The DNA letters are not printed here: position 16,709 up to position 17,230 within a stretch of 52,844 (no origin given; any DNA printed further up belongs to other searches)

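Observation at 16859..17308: Candidate riboswitch-like leader controlling a 73-aa zinc-ribbon ORF, divergent from cobT-cobS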

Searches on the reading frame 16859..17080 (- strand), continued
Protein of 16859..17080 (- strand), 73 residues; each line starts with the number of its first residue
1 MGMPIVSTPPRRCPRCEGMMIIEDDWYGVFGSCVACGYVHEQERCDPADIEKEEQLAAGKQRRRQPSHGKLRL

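Call 35: search_protein_families(library=pfam, proteins=[P0127, P0140, P0141, P0144, P0148, P0153, P0156, P0161, P0170, P0182], max_evalue=5)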
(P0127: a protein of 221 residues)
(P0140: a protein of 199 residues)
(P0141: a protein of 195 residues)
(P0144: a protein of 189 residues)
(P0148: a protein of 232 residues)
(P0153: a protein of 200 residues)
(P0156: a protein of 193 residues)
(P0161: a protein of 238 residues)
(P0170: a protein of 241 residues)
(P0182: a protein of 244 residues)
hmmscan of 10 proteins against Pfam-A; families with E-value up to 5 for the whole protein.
P0127 (221 aa): 7 families
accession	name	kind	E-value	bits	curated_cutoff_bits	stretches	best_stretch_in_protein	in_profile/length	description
PF08271.17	Zn_Ribbon_TF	-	0.00018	21.4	29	1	164-192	3-30/43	TFIIB zinc-binding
PF02150.21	Zn_ribbon_RPB9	-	0.0038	17.5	25.2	1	164-194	4-34/36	RNA polymerases M/15 Kd subunit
PF14354.12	Lar_restr_allev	-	0.014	16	28.6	1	162-194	4-36/58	Restriction alleviation protein Lar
PF04545.22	Sigma70_r4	-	0.029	14.3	24.1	1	29-54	5-30/50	Sigma-70, region 4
PF08281.18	Sigma70_r4_2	-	0.073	13.2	25.7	1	25-54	7-36/54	Sigma-70, region 4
PF21349.2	RUBY_RBDX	-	0.084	12.8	26.5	1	184-192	3-11/30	Rubrerythrin, rubredoxin-like domain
PF14369.11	Zn_ribbon_19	-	0.12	13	30.8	1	149-169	10-29/35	zinc-ribbon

P0140 (199 aa): 5 families
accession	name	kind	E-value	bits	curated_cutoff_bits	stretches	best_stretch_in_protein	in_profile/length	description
PF02150.21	Zn_ribbon_RPB9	-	0.0087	16.4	25.2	1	139-169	4-34/36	RNA polymerases M/15 Kd subunit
PF14354.12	Lar_restr_allev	-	0.023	15.3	28.6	1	138-166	5-38/58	Restriction alleviation protein Lar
PF08271.17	Zn_Ribbon_TF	-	0.027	14.5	29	1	138-168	2-31/43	TFIIB zinc-binding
PF21349.2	RUBY_RBDX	-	0.068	13.1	26.5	1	159-172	3-16/30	Rubrerythrin, rubredoxin-like domain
PF18912.6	DZR_2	-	1.2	9.5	27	1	132-145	3-16/56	Double zinc ribbon domain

P0141 (195 aa): 5 families
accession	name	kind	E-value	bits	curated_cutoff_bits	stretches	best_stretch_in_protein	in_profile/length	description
PF02150.21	Zn_ribbon_RPB9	-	0.00016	21.9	25.2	1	128-157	4-33/36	RNA polymerases M/15 Kd subunit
PF08271.17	Zn_Ribbon_TF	-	0.0031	17.5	29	1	127-160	2-34/43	TFIIB zinc-binding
PF14354.12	Lar_restr_allev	-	0.0082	16.8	28.6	1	128-163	6-34/58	Restriction alleviation protein Lar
PF21349.2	RUBY_RBDX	-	0.0084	16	26.5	1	148-161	3-16/30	Rubrerythrin, rubredoxin-like domain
PF01396.24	Zn_ribbon_Top1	-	0.1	12.9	32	1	126-149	2-25/39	Topoisomerase DNA binding C4 zinc finger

P0144 (189 aa): 9 families
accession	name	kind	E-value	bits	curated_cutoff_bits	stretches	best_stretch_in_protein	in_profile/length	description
PF14354.12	Lar_restr_allev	-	0.013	16.2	28.6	1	132-157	6-33/58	Restriction alleviation protein Lar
PF21349.2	RUBY_RBDX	-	0.023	14.6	26.5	1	152-166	3-17/30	Rubrerythrin, rubredoxin-like domain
PF02150.21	Zn_ribbon_RPB9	-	0.052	13.9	25.2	1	132-160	4-32/36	RNA polymerases M/15 Kd subunit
PF12491.13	ApoB100_C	-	0.091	13.2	27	1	55-73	5-23/57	Apolipoprotein B100 C terminal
PF05069.18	Phage_tail_S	-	0.1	12.9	24.3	1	36-84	3-53/148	Phage virion morphogenesis family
PF16003.10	DUF4776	-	0.12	11.8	27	1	127-166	4-38/503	Domain of unknown function (DUF4776)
PF01396.24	Zn_ribbon_Top1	-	0.13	12.5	32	1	131-153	3-25/39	Topoisomerase DNA binding C4 zinc finger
PF14735.11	HAUS4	-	0.21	11.6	25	1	52-132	36-113/235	HAUS augmin-like complex subunit 4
PF05532.17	CsbD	-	0.26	11.6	40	1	35-57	6-28/53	CsbD-like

P0148 (232 aa): 1 family
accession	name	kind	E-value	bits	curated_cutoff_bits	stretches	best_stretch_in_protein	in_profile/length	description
PF21935.1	TetR_C_45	-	0.094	13.7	27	1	18-78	40-100/115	Tetracyclin repressor-like, C-terminal domain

P0153 (200 aa): 7 families
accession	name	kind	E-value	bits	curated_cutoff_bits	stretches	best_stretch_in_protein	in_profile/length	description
PF02150.21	Zn_ribbon_RPB9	-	0.00093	19.5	25.2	1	140-171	4-35/36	RNA polymerases M/15 Kd subunit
PF21349.2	RUBY_RBDX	-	0.0014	18.4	26.5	1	160-174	3-17/30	Rubrerythrin, rubredoxin-like domain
PF08271.17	Zn_Ribbon_TF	-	0.0018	18.2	29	1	139-172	2-34/43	TFIIB zinc-binding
PF14354.12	Lar_restr_allev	-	0.019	15.6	28.6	1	139-172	5-43/58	Restriction alleviation protein Lar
PF22293.1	ANXE1_4th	-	0.047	14.4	27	1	52-78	3-29/64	Annexin E1, fourth repeat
PF04042.21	DNA_pol_E_B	-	0.06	13.2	29.1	1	17-70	111-157/210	DNA polymerase alpha/epsilon subunit B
PF23470.1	Zn_ribbon_PF0610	-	0.076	13.2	26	0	135-150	16-31/39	PF0610 rubredoxin-like zinc beta-ribbon domain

P0156 (193 aa): 1 family
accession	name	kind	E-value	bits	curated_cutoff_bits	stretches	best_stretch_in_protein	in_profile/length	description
PF01524.22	Gemini_V2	-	0.13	12.9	21.2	1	88-102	2-16/78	Geminivirus V2 protein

P0161 (238 aa): 11 families
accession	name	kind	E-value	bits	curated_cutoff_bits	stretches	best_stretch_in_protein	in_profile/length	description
PF08271.17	Zn_Ribbon_TF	-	9.2e-05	22.4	29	1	179-209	3-32/43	TFIIB zinc-binding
PF14354.12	Lar_restr_allev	-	0.0059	17.3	28.6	1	177-204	4-33/58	Restriction alleviation protein Lar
PF01396.24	Zn_ribbon_Top1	-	0.019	15.2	32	1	178-200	3-25/39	Topoisomerase DNA binding C4 zinc finger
PF20544.3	DUF6758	-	0.024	14.3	27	1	174-208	2-35/208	Family of unknown function (DUF6758)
PF05896.17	NQRA_N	-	0.11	13.1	25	1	157-211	30-81/94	NqrA N-terminal barrel-sandwich hybrid domain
PF12760.12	Zn_ribbon_IS1595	-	0.11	12.9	25.4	1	177-204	19-45/46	Transposase zinc-ribbon domain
PF23903.1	Phage_zn_bind_2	-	0.14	12.6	27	1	173-188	28-43/44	Phage zinc binding domain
PF04810.20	zf-Sec23_Sec24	-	0.18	12.3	25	1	191-208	18-35/39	Sec23/Sec24 zinc finger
PF02150.21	Zn_ribbon_RPB9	-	0.25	11.7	25.2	1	179-207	4-32/36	RNA polymerases M/15 Kd subunit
PF13248.11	Zn_ribbon_3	-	0.33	11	27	0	177-185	17-25/26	zinc-ribbon domain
PF14690.11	Zn_ribbon_ISL3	-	4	8.3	25.5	1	176-197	2-23/47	zinc-finger of transposase IS204/IS1001/IS1096/IS1165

P0170 (241 aa): 6 families
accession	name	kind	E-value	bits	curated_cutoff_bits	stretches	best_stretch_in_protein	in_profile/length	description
PF08271.17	Zn_Ribbon_TF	-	0.0085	16.1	29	1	174-203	2-30/43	TFIIB zinc-binding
PF01396.24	Zn_ribbon_Top1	-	0.022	15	32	1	174-204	3-36/39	Topoisomerase DNA binding C4 zinc finger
PF14354.12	Lar_restr_allev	-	0.033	14.9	28.6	1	175-203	6-34/58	Restriction alleviation protein Lar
PF08792.16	A2L_zn_ribbon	-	0.038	14.1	22.9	1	173-203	4-32/33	A2L zinc ribbon domain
PF01133.22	ER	-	0.11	13.1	25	1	84-120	17-53/98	Enhancer of rudimentary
PF21349.2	RUBY_RBDX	-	0.16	11.8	26.5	0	170-178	14-22/30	Rubrerythrin, rubredoxin-like domain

P0182 (244 aa): 15 families
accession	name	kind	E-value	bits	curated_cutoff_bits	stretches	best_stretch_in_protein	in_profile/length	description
PF08271.17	Zn_Ribbon_TF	-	0.00012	22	29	1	187-218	2-32/43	TFIIB zinc-binding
PF07282.18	Cas12f1-like_TNB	-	0.015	15.9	26.3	1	184-215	27-50/60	Cas12f1-like, TNB domain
PF14354.12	Lar_restr_allev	-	0.02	15.5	28.6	1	186-213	4-33/58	Restriction alleviation protein Lar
PF09723.15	Zn_ribbon_8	-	0.04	14.4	34.4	0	206-218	6-18/41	Zinc ribbon domain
PF02150.21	Zn_ribbon_RPB9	-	0.054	13.8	25.2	1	188-212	4-28/36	RNA polymerases M/15 Kd subunit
PF14149.11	YhfH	-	0.064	13.5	27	0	207-217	15-25/37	YhfH-like protein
PF01396.24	Zn_ribbon_Top1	-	0.07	13.4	32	1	186-210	2-26/39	Topoisomerase DNA binding C4 zinc finger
PF09526.16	DUF2387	-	0.074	13.5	25.9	1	184-219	7-43/72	Probable metal-binding protein (DUF2387)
PF24042.1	DUF7351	-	0.11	12.7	31.2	1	180-216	61-105/177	Domain of unknown function (DUF7351)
PF22191.2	IBR_1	-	0.12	12.7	27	1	185-213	3-29/47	IBR domain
PF25429.1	zf-POGZ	-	0.13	13.2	27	1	187-212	4-29/43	POGZ-like double zinc finger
PF06827.20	zf-FPG_IleRS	-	0.16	12.3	21.3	0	186-198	2-14/30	Zinc finger found in FPG and IleRS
PF12760.12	Zn_ribbon_IS1595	-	0.18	12.2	25.4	1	185-214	18-46/46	Transposase zinc-ribbon domain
PF18439.7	zf_UBZ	-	0.23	11.6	25.6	0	205-217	2-14/32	Ubiquitin-Binding Zinc Finger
PF13453.11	Zn_ribbon_TFIIB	-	0.3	10.9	22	1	187-212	1-26/41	Transcription factor zinc-finger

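Call 38: find_related_loci(query=A1, collection=viral_contigs, flank=4000)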
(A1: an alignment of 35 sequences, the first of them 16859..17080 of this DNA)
Query A1 (73 aa) in viral_contigs; peptide patterns used: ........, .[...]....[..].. (x = any residue, [..] = any of these).
70 stretches matched a pattern, but none encodes a relative of the query by tblastn (E <= 1e-3).

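Call 40: list_cluster_members(proteins=[P0120, P0121, P0125, P0127, P0128, P0140, P0141, P0153, P0161, P0182])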
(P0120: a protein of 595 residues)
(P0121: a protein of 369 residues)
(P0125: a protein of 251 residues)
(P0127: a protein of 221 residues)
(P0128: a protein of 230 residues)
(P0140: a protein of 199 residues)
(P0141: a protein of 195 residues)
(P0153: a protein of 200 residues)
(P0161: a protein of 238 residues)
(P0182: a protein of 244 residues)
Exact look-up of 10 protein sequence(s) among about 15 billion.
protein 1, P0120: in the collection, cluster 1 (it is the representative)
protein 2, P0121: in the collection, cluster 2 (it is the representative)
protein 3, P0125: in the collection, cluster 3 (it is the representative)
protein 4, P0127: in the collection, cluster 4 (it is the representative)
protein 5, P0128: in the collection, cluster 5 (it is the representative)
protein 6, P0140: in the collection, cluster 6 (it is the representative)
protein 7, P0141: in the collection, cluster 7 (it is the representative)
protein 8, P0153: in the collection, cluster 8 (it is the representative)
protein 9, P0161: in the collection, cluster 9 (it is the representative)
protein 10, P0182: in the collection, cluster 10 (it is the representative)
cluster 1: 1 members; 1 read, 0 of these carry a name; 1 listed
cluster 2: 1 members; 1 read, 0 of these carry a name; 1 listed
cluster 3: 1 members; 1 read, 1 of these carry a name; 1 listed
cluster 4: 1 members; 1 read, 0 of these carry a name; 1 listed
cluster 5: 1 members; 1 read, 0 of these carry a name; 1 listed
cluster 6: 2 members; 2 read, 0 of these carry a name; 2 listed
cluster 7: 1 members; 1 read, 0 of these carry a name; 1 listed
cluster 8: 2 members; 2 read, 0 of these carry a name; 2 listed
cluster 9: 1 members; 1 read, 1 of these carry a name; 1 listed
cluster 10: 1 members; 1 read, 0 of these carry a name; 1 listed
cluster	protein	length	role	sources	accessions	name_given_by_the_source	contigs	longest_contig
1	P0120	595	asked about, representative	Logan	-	-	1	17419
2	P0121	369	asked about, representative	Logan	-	-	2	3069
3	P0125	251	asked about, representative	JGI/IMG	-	hypothetical protein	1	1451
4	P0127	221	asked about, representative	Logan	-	-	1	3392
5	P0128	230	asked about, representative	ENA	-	-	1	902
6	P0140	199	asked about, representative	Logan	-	-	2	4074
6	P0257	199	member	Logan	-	-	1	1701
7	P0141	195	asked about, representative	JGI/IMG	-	-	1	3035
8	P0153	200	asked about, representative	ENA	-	-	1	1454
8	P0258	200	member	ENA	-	-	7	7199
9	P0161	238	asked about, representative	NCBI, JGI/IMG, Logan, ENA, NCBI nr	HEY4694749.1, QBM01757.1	MAG TPA: hypothetical protein VIH52_02185 [Candidatus Nanoarchaeia archaeon] | hypothetical protein [uncultured archaeon]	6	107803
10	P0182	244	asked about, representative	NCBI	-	-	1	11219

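Call 42: find_encoding_contigs(protein=P0161, flank=6000, max_places=3)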
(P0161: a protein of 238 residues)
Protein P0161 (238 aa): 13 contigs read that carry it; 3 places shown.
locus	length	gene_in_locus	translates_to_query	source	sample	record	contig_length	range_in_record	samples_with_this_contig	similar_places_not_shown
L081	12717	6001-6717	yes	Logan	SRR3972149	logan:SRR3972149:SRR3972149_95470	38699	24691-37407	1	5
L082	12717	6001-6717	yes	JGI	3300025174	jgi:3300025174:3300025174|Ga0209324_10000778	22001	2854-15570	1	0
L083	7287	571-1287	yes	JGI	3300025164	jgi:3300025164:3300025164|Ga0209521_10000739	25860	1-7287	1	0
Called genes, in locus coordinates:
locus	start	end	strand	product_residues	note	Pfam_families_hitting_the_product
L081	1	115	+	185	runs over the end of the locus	PF08123:DOT1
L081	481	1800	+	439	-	PF05496:RuvB_N, PF13173:AAA_14 (weak), PF00004:AAA, PF07728:AAA_5 (faint), PF16193:AAA_assoc_2, PF12002:MgsA_C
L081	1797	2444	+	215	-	PF03412:Peptidase_C39, PF13529:Peptidase_C39_2 (faint)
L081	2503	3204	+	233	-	PF00188:CAP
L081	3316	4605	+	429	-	PF05977:MFS_3, PF07690:MFS_1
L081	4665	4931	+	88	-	-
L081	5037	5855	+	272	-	-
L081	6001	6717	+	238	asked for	-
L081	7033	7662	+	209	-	-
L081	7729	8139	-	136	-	PF08570:DUF1761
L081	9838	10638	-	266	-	PF18900:DUF5656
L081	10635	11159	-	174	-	PF02075:RuvC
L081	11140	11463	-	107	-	PF03819:MazG (faint)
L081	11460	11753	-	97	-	-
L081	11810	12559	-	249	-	PF20772:TACO1_YebC_N, PF01709:Transcrip_reg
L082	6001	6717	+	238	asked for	-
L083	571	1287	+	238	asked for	-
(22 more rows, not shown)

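Call 48: find_encoding_contigs(protein=P0039, flank=3000, max_places=2)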
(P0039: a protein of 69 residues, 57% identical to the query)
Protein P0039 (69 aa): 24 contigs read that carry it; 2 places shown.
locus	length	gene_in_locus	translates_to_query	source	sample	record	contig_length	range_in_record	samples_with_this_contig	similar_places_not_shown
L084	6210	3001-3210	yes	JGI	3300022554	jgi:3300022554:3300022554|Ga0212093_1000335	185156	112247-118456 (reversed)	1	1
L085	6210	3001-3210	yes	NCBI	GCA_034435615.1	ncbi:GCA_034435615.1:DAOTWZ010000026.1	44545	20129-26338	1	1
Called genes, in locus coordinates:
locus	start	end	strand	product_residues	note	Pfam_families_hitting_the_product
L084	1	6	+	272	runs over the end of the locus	PF25145:NfeD1b_N (weak), PF01343:Peptidase_S49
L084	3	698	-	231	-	PF01694:Rhomboid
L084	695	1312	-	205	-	PF00300:His_Phos_1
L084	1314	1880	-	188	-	PF01923:Cob_adeno_trans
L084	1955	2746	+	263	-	PF00106:adh_short, PF08659:KR, PF23441:SDR, PF13561:adh_short_C2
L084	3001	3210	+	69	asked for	-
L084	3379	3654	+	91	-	-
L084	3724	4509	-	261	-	PF10370:Rv2993c-like_N, PF01557:FAA_hydrolase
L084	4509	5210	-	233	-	PF02585:PIG-L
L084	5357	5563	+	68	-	PF01381:HTH_3, PF13560:HTH_31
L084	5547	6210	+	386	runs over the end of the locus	PF11013:DUF2851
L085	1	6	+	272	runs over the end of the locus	PF25145:NfeD1b_N (weak), PF01343:Peptidase_S49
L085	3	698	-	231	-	PF01694:Rhomboid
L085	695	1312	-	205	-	PF00300:His_Phos_1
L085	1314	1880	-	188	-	PF01923:Cob_adeno_trans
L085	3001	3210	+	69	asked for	-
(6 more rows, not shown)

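Call 49: find_encoding_contigs(protein=P0074, flank=3000, max_places=2)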
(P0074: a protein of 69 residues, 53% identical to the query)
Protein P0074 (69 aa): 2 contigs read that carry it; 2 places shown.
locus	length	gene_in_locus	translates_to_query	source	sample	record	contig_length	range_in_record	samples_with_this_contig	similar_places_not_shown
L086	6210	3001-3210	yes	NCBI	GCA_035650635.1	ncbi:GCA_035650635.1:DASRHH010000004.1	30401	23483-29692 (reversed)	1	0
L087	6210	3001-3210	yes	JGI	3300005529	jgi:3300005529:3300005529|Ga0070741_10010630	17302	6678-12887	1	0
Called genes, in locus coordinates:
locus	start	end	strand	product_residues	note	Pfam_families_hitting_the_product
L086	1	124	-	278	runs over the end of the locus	PF01032:FecCD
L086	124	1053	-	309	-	PF01497:Peripla_BP_2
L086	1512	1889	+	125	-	PF02537:CRCB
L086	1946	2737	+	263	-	PF00106:adh_short, PF08659:KR, PF23441:SDR (weak), PF13561:adh_short_C2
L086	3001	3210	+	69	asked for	-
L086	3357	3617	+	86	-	-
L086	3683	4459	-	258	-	PF10370:Rv2993c-like_N, PF01557:FAA_hydrolase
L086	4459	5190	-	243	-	PF02585:PIG-L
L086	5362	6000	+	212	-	PF01726:LexA_DNA_bind, PF12802:MarR_2 (faint), PF00717:Peptidase_S24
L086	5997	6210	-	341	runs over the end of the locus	PF06144:DNA_pol3_delta (weak), PF21694:DNA_pol3_delta_C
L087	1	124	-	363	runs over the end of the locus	PF01032:FecCD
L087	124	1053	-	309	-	PF01497:Peripla_BP_2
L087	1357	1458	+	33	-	-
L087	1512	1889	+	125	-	PF02537:CRCB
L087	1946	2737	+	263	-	PF00106:adh_short, PF08659:KR, PF23441:SDR (weak), PF13561:adh_short_C2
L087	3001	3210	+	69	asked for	-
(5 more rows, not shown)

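Call 50: find_encoding_contigs(protein=P0066, flank=3000, max_places=2)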
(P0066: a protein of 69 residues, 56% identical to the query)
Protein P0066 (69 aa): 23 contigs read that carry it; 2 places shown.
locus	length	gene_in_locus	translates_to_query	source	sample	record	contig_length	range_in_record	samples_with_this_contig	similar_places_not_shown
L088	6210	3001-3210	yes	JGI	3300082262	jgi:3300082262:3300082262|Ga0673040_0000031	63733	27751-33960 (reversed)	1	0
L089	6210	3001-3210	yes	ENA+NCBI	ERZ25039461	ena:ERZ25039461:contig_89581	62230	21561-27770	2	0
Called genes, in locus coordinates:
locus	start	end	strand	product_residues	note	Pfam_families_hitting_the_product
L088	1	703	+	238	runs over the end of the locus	PF00005:ABC_tran, PF13304:AAA_21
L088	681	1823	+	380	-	PF12679:ABC2_membrane_2, PF12698:ABC2_membrane_3, PF01061:ABC2_membrane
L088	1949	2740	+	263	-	PF00106:adh_short, PF08659:KR, PF23441:SDR (weak), PF13561:adh_short_C2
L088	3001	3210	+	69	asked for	-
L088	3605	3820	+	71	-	-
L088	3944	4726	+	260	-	PF00072:Response_reg, PF00196:GerE, PF08281:Sigma70_r4_2 (weak)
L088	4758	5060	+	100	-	-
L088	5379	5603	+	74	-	PF02599:CsrA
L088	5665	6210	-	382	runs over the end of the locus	PF01408:GFO_IDH_MocA (faint)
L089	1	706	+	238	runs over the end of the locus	PF00005:ABC_tran, PF13304:AAA_21 (weak)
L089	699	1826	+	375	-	PF12679:ABC2_membrane_2, PF12698:ABC2_membrane_3, PF12730:ABC2_membrane_4 (weak), PF01061:ABC2_membrane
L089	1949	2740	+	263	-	PF00106:adh_short, PF08659:KR, PF23441:SDR (weak), PF13561:adh_short_C2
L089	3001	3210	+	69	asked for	-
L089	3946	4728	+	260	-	PF00072:Response_reg, PF00196:GerE, PF08281:Sigma70_r4_2 (weak)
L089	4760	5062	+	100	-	-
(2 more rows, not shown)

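Call 51: find_encoding_contigs(protein=P0075, flank=3000, max_places=2)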
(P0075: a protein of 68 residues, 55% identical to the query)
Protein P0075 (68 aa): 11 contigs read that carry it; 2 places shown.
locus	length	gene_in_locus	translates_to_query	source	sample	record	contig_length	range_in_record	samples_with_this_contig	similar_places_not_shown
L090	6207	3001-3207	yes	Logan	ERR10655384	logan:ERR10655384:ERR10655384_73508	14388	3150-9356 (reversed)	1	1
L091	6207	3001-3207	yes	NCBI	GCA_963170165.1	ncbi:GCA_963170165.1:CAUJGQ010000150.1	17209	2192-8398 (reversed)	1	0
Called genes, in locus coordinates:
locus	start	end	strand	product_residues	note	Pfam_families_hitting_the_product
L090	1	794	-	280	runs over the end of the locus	PF00072:Response_reg, PF00196:GerE, PF08281:Sigma70_r4_2 (weak)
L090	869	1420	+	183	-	PF13302:Acetyltransf_3, PF13420:Acetyltransf_4 (weak), PF13523:Acetyltransf_8 (weak), PF00583:Acetyltransf_1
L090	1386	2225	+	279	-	PF08241:Methyltransf_11, PF08242:Methyltransf_12, PF13649:Methyltransf_25, PF13847:Methyltransf_31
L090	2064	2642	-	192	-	PF13302:Acetyltransf_3 (weak), PF00583:Acetyltransf_1, PF13508:Acetyltransf_7 (weak)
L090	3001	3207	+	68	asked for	-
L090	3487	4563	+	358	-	PF01032:FecCD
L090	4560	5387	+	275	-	PF00005:ABC_tran, PF02463:SMC_N (faint), PF13304:AAA_21 (weak)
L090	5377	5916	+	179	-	PF02572:CobA_CobO_BtuR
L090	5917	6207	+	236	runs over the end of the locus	PF01955:CbiZ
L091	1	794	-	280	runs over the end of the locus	PF00072:Response_reg, PF00196:GerE, PF08281:Sigma70_r4_2 (weak)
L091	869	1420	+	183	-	PF13302:Acetyltransf_3, PF13420:Acetyltransf_4 (weak), PF13523:Acetyltransf_8 (weak), PF00583:Acetyltransf_1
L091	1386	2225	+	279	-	PF08241:Methyltransf_11, PF08242:Methyltransf_12, PF13649:Methyltransf_25, PF13847:Methyltransf_31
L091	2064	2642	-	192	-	PF13302:Acetyltransf_3 (weak), PF00583:Acetyltransf_1, PF13508:Acetyltransf_7 (weak)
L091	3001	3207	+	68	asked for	-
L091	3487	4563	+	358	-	PF01032:FecCD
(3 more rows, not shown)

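Call 52: search_protein_families(library=ncbifam, proteins=[window:16859-17080:-, P0039, P0153], max_evalue=0.1)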
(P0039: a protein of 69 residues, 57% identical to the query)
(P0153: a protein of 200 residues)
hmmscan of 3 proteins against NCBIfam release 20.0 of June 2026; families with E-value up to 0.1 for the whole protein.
window:16859-17080:- (73 aa): 5 families
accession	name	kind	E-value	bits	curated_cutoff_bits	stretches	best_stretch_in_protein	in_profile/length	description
TIGR01384.1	TFS_arch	equivalog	0.0045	17.7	64.75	1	13-50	3-36/101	transcription factor S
NF045720.1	rubredox_RCKP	subfamily_domain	0.0083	15.7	45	0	32-47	5-19/34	RCKP-type rubredoxin-like domain-containing protein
NF033497.1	rubre_like_arch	subfamily_domain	0.0084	15.8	32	1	6-20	12-26/34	rubrerythrin-like domain-containing protein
NF047723.1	TransFacS4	equivalog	0.0098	16.4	120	1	11-42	2-29/90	transcription factor S4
NF041664.1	RNAP_arch_Epp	equivalog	0.029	14.3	50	0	10-29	12-30/57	transcription elongation factor subunit Spt4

P0039 (69 aa): 4 families
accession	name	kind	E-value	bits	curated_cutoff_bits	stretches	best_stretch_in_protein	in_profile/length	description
NF033497.1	rubre_like_arch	subfamily_domain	0.00063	19.4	32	1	2-17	11-26/34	rubrerythrin-like domain-containing protein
NF047723.1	TransFacS4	equivalog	0.042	14.4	120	1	8-38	2-28/90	transcription factor S4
NF045720.1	rubredox_RCKP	subfamily_domain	0.053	13.1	45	0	7-20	19-32/34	RCKP-type rubredoxin-like domain-containing protein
NF010872.0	PRK14279.1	equivalog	0.055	12.6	556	1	4-42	187-224/394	molecular chaperone DnaJ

P0153 (200 aa): 2 families
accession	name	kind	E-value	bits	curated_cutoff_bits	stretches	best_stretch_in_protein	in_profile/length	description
TIGR01384.1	TFS_arch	equivalog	0.0098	16.6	64.75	1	140-185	3-44/101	transcription factor S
NF047723.1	TransFacS4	equivalog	0.078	13.5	120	0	138-169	2-29/90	transcription factor S4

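Call 70: predict_structure(alignment_id=A4)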
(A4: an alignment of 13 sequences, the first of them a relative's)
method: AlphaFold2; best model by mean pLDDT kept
length: 200 residues; sequences in the alignment: 13
mean_pLDDT: 79.5   pTM: 0.54
mean pLDDT of the five models: 79.5, 79.2, 78.7, 76.6, 75.7
residues with pLDDT >= 90: 122; 70-90: 20; 50-70: 16; < 50: 42
segments of 3 or more residues with pLDDT < 50: 117-132, 175-191, 196-199
pLDDT, mean of each block of 10 residues (from residue 1): 92 94 95 96 95 91 89 96 94 95 77 50 40 73 95 91 91 44 43 49
secondary structure, 60 per line:
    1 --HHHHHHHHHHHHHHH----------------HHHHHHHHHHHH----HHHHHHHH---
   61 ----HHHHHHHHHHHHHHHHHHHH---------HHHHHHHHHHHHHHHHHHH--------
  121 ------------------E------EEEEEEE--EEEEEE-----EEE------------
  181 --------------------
elements in order: H3-17 H34-45 H50-57 H65-84 H94-112 E146-152 E155-160 E166-168
